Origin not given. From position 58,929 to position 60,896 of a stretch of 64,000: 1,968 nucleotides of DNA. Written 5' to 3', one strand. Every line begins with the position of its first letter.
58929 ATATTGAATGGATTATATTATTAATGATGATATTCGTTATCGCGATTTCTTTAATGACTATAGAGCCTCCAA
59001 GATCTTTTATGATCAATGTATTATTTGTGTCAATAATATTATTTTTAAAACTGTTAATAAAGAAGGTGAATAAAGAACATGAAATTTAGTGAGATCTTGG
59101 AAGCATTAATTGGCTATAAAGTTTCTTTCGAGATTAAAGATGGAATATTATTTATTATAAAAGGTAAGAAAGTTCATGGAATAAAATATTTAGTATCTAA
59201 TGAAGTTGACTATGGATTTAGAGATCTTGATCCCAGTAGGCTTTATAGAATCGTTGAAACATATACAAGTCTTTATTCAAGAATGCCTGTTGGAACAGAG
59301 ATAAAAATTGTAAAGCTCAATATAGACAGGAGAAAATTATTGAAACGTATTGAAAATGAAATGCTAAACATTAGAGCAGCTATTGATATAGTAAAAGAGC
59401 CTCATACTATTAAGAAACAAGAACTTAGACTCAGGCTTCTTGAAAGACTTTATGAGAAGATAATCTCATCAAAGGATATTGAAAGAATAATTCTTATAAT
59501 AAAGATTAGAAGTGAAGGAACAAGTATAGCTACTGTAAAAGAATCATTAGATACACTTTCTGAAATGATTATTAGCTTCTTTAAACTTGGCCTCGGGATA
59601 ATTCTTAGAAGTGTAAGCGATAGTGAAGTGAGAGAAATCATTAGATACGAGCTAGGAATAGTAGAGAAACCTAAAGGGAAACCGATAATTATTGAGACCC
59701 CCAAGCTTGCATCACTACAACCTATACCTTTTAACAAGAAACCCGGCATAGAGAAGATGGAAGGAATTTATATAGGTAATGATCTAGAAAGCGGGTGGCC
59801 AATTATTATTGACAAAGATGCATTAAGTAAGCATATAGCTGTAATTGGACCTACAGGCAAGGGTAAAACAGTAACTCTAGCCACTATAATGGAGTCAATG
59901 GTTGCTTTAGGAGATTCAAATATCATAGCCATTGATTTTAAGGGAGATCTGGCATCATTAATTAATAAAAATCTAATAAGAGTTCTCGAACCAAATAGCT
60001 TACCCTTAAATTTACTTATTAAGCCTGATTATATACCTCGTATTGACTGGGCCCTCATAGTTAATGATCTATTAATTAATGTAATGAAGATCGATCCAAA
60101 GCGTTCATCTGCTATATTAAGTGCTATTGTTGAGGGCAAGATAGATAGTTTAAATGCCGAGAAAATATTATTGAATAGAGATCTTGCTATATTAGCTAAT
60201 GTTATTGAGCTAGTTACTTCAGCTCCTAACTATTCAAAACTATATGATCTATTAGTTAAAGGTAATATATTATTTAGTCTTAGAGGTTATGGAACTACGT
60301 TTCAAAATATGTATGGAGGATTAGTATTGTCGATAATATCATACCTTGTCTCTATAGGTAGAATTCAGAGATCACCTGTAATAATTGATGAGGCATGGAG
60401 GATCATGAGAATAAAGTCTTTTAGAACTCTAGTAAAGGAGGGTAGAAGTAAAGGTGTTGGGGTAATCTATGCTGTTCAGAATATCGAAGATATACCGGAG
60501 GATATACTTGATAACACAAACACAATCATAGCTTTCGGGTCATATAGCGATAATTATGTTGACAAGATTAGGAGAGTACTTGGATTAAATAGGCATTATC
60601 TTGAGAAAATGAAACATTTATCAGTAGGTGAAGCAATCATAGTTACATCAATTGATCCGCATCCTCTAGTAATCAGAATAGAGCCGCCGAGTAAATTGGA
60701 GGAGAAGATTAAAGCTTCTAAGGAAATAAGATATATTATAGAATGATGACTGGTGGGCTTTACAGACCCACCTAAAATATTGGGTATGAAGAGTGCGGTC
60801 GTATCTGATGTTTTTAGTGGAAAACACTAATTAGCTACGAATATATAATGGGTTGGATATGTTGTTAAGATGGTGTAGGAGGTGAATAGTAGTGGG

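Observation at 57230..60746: Ced-type (VirB2/VirB6/VirB4-like) DNA-transfer module in cedA1-cedA-cedA2-cedB order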

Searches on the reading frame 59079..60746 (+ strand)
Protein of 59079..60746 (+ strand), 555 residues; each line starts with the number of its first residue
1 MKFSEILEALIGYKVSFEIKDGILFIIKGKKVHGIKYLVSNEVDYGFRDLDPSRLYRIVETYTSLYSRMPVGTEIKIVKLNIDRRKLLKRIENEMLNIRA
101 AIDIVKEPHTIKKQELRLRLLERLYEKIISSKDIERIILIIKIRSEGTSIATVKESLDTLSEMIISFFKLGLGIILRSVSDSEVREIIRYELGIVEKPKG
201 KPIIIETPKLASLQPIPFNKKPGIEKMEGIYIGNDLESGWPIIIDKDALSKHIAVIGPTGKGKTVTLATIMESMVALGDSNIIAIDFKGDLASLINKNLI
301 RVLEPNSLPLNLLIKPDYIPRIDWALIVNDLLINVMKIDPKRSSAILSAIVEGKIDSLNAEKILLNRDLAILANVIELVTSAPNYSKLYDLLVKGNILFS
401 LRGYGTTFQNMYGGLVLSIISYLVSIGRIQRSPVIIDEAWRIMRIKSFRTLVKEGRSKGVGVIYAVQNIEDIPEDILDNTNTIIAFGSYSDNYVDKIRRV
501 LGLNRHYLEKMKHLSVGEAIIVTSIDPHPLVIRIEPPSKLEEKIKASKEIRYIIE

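Call 3: search_protein_families(library=pfam, proteins=[window:59079-60746:+], max_evalue=1)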
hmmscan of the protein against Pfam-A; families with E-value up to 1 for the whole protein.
window:59079-60746:+ (555 aa): 13 families
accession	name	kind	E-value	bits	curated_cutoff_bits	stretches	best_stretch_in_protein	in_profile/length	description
PF01935.23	DUF87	-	2.7e-12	47.7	23.2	1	230-330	1-84/220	Helicase HerA, central domain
PF05872.18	HerA_C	-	3.2e-11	43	22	2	241-295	12-65/502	Helicase HerA-like C-terminal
PF10412.15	TrwB_AAD_bind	-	1.1e-07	31.6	20.5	2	245-292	10-56/387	Type IV secretion-system coupling protein DNA-binding domain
PF12696.13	TraG-D_C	-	1.5e-06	28.5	22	1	434-502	4-80/126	TraM recognition site of TraD and TraG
PF12846.13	AAA_10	-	4e-06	26.6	27.5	2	250-290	21-60/362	AAA-like domain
PF01580.24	FtsK_SpoIIIE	-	1.2e-05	25.3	24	1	232-288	22-80/221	FtsK/SpoIIIE family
PF13401.12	AAA_22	-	0.00083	20.1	27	1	251-287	6-41/130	AAA domain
PF02534.20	T4SS-DNA_transf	-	0.0016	17.8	20.1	1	245-296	39-87/468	Type IV secretory system Conjugative DNA transfer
PF13245.12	AAA_19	-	0.0069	17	25.1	1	245-289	6-51/134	AAA domain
PF00437.27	T2SSE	-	0.016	14.3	24.9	1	253-285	145-176/370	Type II/IV secretion system protein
PF25199.1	nSTAND_NTPase5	-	0.04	14.2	34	1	251-283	42-74/145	Novel STAND NTPase 5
PF04851.21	ResIII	-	0.054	13.8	22.5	1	250-278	23-51/164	Type III restriction enzyme, res subunit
PF00005.33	ABC_tran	-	0.11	13.5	25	0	251-275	12-36/137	ABC transporter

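Call 4: search_protein_families(library=ncbifam, proteins=[window:59079-60746:+], max_evalue=1)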
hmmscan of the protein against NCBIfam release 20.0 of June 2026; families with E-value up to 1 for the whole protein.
window:59079-60746:+ (555 aa): 24 families
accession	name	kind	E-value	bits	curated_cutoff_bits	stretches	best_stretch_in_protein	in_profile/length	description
NF041017.1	DNA_import_CedB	equivalog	5e-35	121.2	700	1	16-535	60-587/590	DNA import protein CedB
NF053655.1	CedD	equivalog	1.9e-12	46.6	600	1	240-535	211-526/527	DNA-translocating ATPase CedD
NF042943.1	HerA_antiphage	equivalog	1.2e-11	44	800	2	225-297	130-203/566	anti-phage-associated helicase HerA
NF040937.1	HerA_Thermprot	equivalog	9e-10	37.6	800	2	230-312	120-200/487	DNA double-strand break repair helicase HerA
NF042944.1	HerA_antiphage_2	equivalog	2.3e-09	36.5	850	2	446-538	453-546/576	anti-phage-associated helicase HerA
NF040819.1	helicase_HerA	equivalog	9.6e-08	31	970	2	450-534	429-514/561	DNA double-strand break repair helicase HerA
TIGR03743.1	SXT_TraD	subfamily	9.5e-07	27.6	366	1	219-290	143-214/636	conjugative transfer system coupling protein TraD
TIGR00929.1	VirB4_CagE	subfamily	2.8e-06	25.9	643.1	1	251-295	438-482/792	VirB4 family type IV secretion/conjugal transfer ATPase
NF010447.0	PRK13873.1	equivalog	1.1e-05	23.6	1020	2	252-290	443-481/815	conjugal transfer protein TrbE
NF045973.1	conju_CD1115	equivalog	3.2e-05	23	250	1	246-297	20-69/442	VirD4-like conjugal transfer protein, CD1115 family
NF045975.1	VirB4_plasma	equivalog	0.00027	18.8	590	1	205-297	467-561/894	Mbov_0397 family ICE element conjugal transfer ATPase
NF052333.1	ATPase_TcpF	exception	0.00045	18.2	1100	1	434-514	685-773/813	conjugal transfer ATPase TcpF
NF033849.1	ser_rich_anae_1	subfamily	0.0006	17.3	650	1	446-492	1048-1094/1163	serine-rich protein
TIGR03925.1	T7SS_EccC_b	equivalog_domain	0.00068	18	346.55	1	224-299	336-413/564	type VII secretion protein EccCb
NF045971.1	conju_CD1110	equivalog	0.00074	17.9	325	1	216-297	381-462/752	VirB4-like conjugal transfer ATPase, CD1110 family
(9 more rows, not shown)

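Call 7: search_solved_structures(query=window:59079-60746:+, max_evalue=0.1)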
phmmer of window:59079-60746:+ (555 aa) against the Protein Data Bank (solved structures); distinct sequences matched with E-value up to 0.1: 16.
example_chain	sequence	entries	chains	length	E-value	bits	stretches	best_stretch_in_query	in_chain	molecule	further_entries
9c1m_M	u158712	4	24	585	1.2e-09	40.6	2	224-283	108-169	ATP-binding protein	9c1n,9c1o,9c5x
4d2i_A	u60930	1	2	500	1.6e-08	37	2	232-312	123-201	HERA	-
8wiv_A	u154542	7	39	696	4.3e-08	35.5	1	222-360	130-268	Helicase HerA central domain-containing protein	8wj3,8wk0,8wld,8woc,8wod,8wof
8xau_A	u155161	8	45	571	1.3e-06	30.7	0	447-540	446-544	ATP-binding protein | HerA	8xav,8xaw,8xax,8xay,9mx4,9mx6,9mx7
11kk_A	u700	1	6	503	1.6e-05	27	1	250-296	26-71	HerA like helicase YjgR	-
9x1l_A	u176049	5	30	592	0.00019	23.5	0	448-534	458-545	DNA helicase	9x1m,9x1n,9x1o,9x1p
8yho_A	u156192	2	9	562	0.0002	23.5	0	438-534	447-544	DUF87 domain-containing protein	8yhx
6sz9_A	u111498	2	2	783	0.00029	22.9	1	220-292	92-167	IcmO (DotL)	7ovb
7es4_A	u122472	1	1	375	0.0025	19.8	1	379-470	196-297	DNA phosphorothioation-dependent restriction protein DptH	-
8ziq_M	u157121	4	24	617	0.008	18.1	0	244-277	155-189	HerA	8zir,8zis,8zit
8wet_A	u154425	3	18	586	0.017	17.1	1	433-495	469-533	TdpA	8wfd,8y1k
6o1w_A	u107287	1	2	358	0.067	15.1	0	216-291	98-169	DNA translocase coupling protein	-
6o1x_A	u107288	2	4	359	0.068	15.1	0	216-291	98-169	DNA translocase coupling protein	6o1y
6o1z_A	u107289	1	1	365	0.071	15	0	216-291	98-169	DNA translocase coupling protein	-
1gl6_A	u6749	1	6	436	0.089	14.7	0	244-305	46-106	ATPASE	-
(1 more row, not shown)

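Call 42: find_homologous_proteins(query=window:59079-60746:+, max_evalue=0.00001)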
Query window:59079-60746:+ (555 aa): 41 proteins with E <= 0.00001 among 8000 candidates.
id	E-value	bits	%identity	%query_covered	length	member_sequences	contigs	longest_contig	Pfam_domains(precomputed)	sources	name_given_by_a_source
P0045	0.0e+0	1084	91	100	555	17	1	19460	PF10412.16,PF01935.24,PF05872.19,PF12846.14,PF01580.25,PF12696.14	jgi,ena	-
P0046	3.4e-292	988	81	100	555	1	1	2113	PF10412.16,PF01935.24,PF05872.19,PF12846.14,PF01580.25,PF12696.14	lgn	-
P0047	6.7e-289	977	80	100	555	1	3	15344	PF10412.16,PF01935.24,PF05872.19,PF12846.14,PF01580.25,PF12696.14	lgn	-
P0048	6.7e-269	911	71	100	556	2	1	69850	PF01935.24,PF05872.19,PF01580.25,PF12696.14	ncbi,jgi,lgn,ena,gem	-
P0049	1.0e-213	729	58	99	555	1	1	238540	PF01935.24,PF05872.19,PF12846.14,PF01580.25,PF12696.14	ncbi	-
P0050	3.6e-197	674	53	99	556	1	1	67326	PF01935.24,PF05872.19,PF12846.14,PF01580.25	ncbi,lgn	-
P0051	3.4e-191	655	53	97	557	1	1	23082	PF01935.24,PF05872.19,PF12846.14,PF01580.25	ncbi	-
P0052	3.4e-174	599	49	97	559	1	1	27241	PF10412.16,PF01935.24,PF05872.19,PF12846.14,PF01580.25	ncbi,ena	-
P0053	1.0e-171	590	48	97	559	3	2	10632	PF10412.16,PF01935.24,PF05872.19,PF13401.13,PF12846.14,PF01580.25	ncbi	-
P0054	6.9e-164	564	46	99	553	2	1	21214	PF10412.16,PF01935.24,PF05872.19,PF12846.14,PF12696.14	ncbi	-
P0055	7.2e-137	475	43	95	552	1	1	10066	PF10412.16,PF01935.24,PF05872.19,PF01580.25,PF12696.14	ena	-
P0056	1.3e-136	475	43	92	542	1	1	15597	PF10412.16,PF01935.24,PF05872.19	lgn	-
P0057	4.8e-134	466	42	97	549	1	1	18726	PF10412.16,PF01935.24,PF05872.19,PF12846.14,PF01580.25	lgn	-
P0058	5.0e-134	466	42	97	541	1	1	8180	PF10412.16,PF01935.24,PF05872.19,PF13401.13,PF12846.14,PF01580.25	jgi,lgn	-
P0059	3.2e-131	457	39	97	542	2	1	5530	PF10412.16,PF01935.24,PF05872.19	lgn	-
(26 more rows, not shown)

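Call 55: predict_structure(alignment_id=A3)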
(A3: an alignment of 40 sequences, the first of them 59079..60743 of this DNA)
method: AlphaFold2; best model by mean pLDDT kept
length: 555 residues; sequences in the alignment: 40
mean_pLDDT: 85.1   pTM: 0.79
mean pLDDT of the five models: 85.1, 84.5, 84.5, 81.1, 79.3
residues with pLDDT >= 90: 275; 70-90: 200; 50-70: 67; < 50: 13
segments of 3 or more residues with pLDDT < 50: 208-213, 224-226
pLDDT, mean of each block of 10 residues (from residue 1): 63 80 89 91 62 71 77 80 76 91 87 89 86 73 92 94 88 84 87 73 53 51 59 83 85 95 96 87 96 91 95 94 95 94 90 75 86 91 94 94 95 98 94 95 95 92 95 93 93 90 84 93 78 90 76 52
secondary structure, 60 per line:
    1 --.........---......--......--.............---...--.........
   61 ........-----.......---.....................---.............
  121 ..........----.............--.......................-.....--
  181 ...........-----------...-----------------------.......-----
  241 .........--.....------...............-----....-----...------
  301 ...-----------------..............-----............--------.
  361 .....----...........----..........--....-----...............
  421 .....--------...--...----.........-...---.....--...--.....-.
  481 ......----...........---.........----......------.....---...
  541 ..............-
elements in order: H3-11 E15-20 E23-28 E31-43 H52-68 E74-80 H84-104 H108-130 E135-147 H150-172 E174-178 H181-191 E203-205 E229-235 E241-245 H246-249 E252-256 H263-277 E283-286 E301-303 H321-334 H340-351 H360-365 H370-380 H385-394 E397-400 H406-425 E434-436 H446-454 E462-466 H474-478 E480-486 H491-501 H505-513 E518-523 E530-534 H538-554

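Call 60: fold_search(model_id=the predicted structure, library=pdb)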
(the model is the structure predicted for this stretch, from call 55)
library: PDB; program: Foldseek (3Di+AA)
matches with E <= 10: 1305; with E <= 0.001: 178
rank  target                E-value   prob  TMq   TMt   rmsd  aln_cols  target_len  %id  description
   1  8rtd_O                5.4e-17  1.00  0.45  0.33  21.7       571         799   16  Stalk-Arches-IMC structure from the fully-assembled R388 type IV secretion system determined by cryo-EM. (released 2024-06-19)
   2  8rtd_T                6.3e-17  1.00  0.45  0.32  21.8       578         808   16  Stalk-Arches-IMC structure from the fully-assembled R388 type IV secretion system determined by cryo-EM. (released 2024-06-19)
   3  8rtd_g                9.3e-16  1.00  0.44  0.34  19.8       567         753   15  Stalk-Arches-IMC structure from the fully-assembled R388 type IV secretion system determined by cryo-EM. (released 2024-06-19)
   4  8rtd_P                2.7e-15  1.00  0.44  0.34  22.1       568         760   14  Stalk-Arches-IMC structure from the fully-assembled R388 type IV secretion system determined by cryo-EM. (released 2024-06-19)
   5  7o43_B                6.4e-15  1.00  0.44  0.33  21.8       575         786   14  TrwK/VirB4unbound dimer complex from R388 type IV secretion system determined by cryo-EM. (released 2022-06-22)
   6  4d2i_B                9.3e-15  1.00  0.42  0.50  16.0       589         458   13  Crystal structure of the HerA hexameric DNA translocase from Sulfolobus solfataricus bound to AMP-PNP (released 2014-12-03)
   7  4d2i_A                9.3e-15  1.00  0.42  0.49  16.1       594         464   13  Crystal structure of the HerA hexameric DNA translocase from Sulfolobus solfataricus bound to AMP-PNP (released 2014-12-03)
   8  8rtb_A                1.0e-14  1.00  0.36  0.28  22.9       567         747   14  Extended inner membrane complex (IMC) protomer structure (TrwM/VirB3-TrwK/VirB4-TrwI/VirB6-TrwG/VirB8-TrwE/VirB10) fro (released 2024-06-19)
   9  7o42_E                2.2e-14  1.00  0.39  0.26  23.1       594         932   14  TrwK/VirB4unbound trimer of dimers complex (with Hcp1) from the R388 type IV secretion system determined by cryo-EM. (released 2022-06-22)
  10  7o41_A                2.3e-14  1.00  0.42  0.32  22.7       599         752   12  Hexameric composite model of the Inner Membrane Complex (IMC) with the Arches from the fully-assembled R388 type IV se (released 2022-06-22)
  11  9c1m_M                8.9e-14  1.00  0.41  0.39   9.1       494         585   16  HerA-DUF assembly 1 (released 2025-06-04)
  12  7es4                  9.9e-14  1.00  0.46  0.66   5.3       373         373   19  the crystral structure of DndH-C-domain (released 2022-05-11)
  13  9x1m_A                9.9e-14  1.00  0.42  0.40  17.9       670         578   13  The cryo-EM structure of HerA-NurA complex with AMPPNP and dsDNA from Thermococcus kodakarensis (released 2026-02-04)
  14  8wj3_N                1.1e-13  1.00  0.43  0.44   6.6       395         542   20  Cryo-EM structure of a bacterial protein (released 2024-09-11)
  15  8wiv_A                3.6e-13  1.00  0.40  0.52   7.4       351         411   21  Cryo-EM structure of a bacterial protein (released 2024-09-11)
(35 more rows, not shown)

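Call 71: search_dna_similar(query=window:59079-60743:+, collection=plasmids, mode=protein, max_evalue=0.001, max_rows=10)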
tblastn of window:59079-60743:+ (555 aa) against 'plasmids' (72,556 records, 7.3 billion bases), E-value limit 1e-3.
Records with a match: 43; places in all: 44; records where one place covers at least 80% of the query: 0.
Best place of each record, by identity: <60% 43.
By first word of the organism name: Staphylococcus 24; Rhizobium 3; Phaeobacter 2; Kozakia 2; Sinorhizobium 2; Macrococcus 2; Bacillus 2; Priestia 1; Sphingopyxis 1; Vibrio 1; and 3 more.
By predicted mobility (MOB-suite, as given by PLSDB): non-mobilizable 31; conjugative 7; mobilizable 5.
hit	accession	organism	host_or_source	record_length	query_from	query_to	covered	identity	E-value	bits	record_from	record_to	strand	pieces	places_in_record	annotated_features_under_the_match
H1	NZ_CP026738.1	Priestia megaterium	Sporobolus anglicus,cell ...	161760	230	531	54%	24.7%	7e-8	64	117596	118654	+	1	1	DUF87 domain-containing protein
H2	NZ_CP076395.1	Sphingopyxis indica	Single cell,HCH dumpsite soil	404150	252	472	40%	27.7%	5e-5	54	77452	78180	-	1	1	trbE: conjugal transfer protein TrbE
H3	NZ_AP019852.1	Vibrio alfacsensis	-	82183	229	470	44%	25.1%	3e-4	52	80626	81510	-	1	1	none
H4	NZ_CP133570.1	Pseudoalteromonas sp. HL-AS1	sediment core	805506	252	467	39%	23.1%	8e-4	50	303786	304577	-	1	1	DUF87 domain-containing protein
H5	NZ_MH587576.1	Staphylococcus aureus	-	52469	335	501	30%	26.3%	4e-4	51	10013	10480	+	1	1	ATP-binding protein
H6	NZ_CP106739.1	Roseovarius pelagicus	cell culture,Arctic seawater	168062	407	542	25%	29.2%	4e-6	58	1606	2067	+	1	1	ATP-binding protein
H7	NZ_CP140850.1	Rhizobium johnstonii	Trifolium pratense,whole organism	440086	408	543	25%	29.0%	3e-4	52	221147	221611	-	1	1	ATP-binding protein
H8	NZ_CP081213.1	Phaeobacter inhibens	-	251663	415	542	23%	28.3%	7e-6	57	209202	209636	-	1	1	ATP-binding protein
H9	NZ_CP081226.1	Phaeobacter inhibens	-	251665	415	542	23%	28.3%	7e-6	57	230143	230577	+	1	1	ATP-binding protein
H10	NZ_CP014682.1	Kozakia baliensis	Ragi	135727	408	538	24%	26.8%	1e-4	53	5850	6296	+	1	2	ATP-binding protein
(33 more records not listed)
